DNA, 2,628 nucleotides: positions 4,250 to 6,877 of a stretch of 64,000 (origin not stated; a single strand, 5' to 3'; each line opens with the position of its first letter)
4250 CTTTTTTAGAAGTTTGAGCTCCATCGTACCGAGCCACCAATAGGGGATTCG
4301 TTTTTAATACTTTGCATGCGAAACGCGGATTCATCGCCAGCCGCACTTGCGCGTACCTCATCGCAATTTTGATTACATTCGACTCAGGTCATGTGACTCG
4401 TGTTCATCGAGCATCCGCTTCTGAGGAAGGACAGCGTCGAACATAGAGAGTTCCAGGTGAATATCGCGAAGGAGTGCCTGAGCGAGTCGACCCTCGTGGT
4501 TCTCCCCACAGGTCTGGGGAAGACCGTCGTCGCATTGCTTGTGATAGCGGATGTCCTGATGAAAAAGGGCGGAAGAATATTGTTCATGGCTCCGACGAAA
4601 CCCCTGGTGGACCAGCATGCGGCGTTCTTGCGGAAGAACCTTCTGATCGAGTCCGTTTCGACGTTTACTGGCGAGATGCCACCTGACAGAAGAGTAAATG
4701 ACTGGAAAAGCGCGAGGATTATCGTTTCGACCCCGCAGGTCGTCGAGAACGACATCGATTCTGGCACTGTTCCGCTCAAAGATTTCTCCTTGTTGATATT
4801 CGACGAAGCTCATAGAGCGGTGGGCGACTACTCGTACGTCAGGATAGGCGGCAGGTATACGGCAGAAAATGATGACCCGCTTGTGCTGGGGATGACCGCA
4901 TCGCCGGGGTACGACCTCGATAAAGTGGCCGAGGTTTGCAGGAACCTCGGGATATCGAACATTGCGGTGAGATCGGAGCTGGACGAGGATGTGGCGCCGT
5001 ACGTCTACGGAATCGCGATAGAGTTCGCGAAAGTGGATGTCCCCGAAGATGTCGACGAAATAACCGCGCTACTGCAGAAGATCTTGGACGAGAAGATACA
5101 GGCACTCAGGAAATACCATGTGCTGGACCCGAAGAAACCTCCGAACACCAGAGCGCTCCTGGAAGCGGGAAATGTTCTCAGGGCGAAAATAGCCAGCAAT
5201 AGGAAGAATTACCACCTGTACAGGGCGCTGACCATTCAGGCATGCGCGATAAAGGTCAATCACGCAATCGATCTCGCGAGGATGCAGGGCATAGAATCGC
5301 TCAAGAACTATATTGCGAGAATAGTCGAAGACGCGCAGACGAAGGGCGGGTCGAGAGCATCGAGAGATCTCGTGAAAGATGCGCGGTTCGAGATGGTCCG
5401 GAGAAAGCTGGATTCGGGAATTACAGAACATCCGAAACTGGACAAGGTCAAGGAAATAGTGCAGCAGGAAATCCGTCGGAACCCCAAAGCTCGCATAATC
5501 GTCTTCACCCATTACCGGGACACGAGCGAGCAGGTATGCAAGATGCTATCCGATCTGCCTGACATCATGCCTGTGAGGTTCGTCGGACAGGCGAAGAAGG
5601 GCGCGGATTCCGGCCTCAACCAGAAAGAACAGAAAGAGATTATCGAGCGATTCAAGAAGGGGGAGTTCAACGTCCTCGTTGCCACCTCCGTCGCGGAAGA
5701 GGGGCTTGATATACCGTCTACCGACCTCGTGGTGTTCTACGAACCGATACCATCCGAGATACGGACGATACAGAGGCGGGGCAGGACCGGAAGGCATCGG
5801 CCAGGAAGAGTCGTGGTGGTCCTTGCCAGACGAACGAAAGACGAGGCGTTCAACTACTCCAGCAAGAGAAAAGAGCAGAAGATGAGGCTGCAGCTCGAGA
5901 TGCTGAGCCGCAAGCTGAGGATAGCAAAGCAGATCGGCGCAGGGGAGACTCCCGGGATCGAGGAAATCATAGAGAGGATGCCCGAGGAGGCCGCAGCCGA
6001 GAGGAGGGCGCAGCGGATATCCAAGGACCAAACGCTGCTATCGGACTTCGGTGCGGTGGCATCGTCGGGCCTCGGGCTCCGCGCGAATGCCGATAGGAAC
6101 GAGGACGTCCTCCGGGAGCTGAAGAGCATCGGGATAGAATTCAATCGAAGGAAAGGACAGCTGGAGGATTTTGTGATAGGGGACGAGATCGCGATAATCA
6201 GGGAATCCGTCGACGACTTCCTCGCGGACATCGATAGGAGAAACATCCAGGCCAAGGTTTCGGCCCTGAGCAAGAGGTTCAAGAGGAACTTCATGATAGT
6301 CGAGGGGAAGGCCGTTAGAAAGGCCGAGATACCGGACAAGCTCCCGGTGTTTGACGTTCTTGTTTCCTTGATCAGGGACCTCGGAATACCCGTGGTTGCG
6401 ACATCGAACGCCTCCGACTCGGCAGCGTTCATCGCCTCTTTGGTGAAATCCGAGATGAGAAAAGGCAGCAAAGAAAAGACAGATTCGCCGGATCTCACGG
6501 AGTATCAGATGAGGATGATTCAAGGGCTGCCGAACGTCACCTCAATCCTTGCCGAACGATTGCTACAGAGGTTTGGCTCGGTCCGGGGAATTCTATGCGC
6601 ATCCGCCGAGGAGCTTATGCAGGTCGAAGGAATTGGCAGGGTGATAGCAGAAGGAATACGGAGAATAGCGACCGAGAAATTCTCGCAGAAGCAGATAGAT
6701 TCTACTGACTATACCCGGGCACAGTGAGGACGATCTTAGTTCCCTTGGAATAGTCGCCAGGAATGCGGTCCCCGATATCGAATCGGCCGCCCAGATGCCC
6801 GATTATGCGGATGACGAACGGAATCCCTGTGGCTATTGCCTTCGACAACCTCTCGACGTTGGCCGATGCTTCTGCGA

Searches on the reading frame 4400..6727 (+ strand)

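Call 13: search_protein_families(library=pfam, proteins=[window:4400-6727:+], max_evalue=0.001)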
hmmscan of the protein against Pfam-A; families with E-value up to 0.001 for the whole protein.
window:4400-6727:+ (775 aa): 9 families
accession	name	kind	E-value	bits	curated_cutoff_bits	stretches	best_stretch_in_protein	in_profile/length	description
PF00271.37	Helicase_C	-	1.4e-26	93.3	23.5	1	352-466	4-109/110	Helicase conserved C-terminal domain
PF00270.35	DEAD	-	1e-22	81.1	26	1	17-170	2-161/167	DEAD/DEAH box helicase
PF04851.21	ResIII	-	1.3e-19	71.1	22.5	1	28-169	23-162/164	Type III restriction enzyme, res subunit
PF21210.2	RNA_helicase_helical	-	1.5e-17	64.1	27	1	227-331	2-104/108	Putative ATP-dependent RNA helicase, helical bundle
PF02732.21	ERCC4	-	3.9e-12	46.7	24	1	569-681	9-140/140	ERCC4 domain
PF12826.13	HHH_2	-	2.1e-08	34.6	27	1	709-756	7-54/64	Helix-hairpin-helix motif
PF22590.2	Cas3-like_C_2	-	1.2e-06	29.1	27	1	408-467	45-105/106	CRISPR-associated nuclease/helicase Cas3, C-terminal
PF14520.12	HHH_5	-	0.00046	21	27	0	707-753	4-51/57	Helix-hairpin-helix domain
PF00633.29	HHH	-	0.00077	19.6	24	0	730-753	4-27/30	Helix-hairpin-helix motif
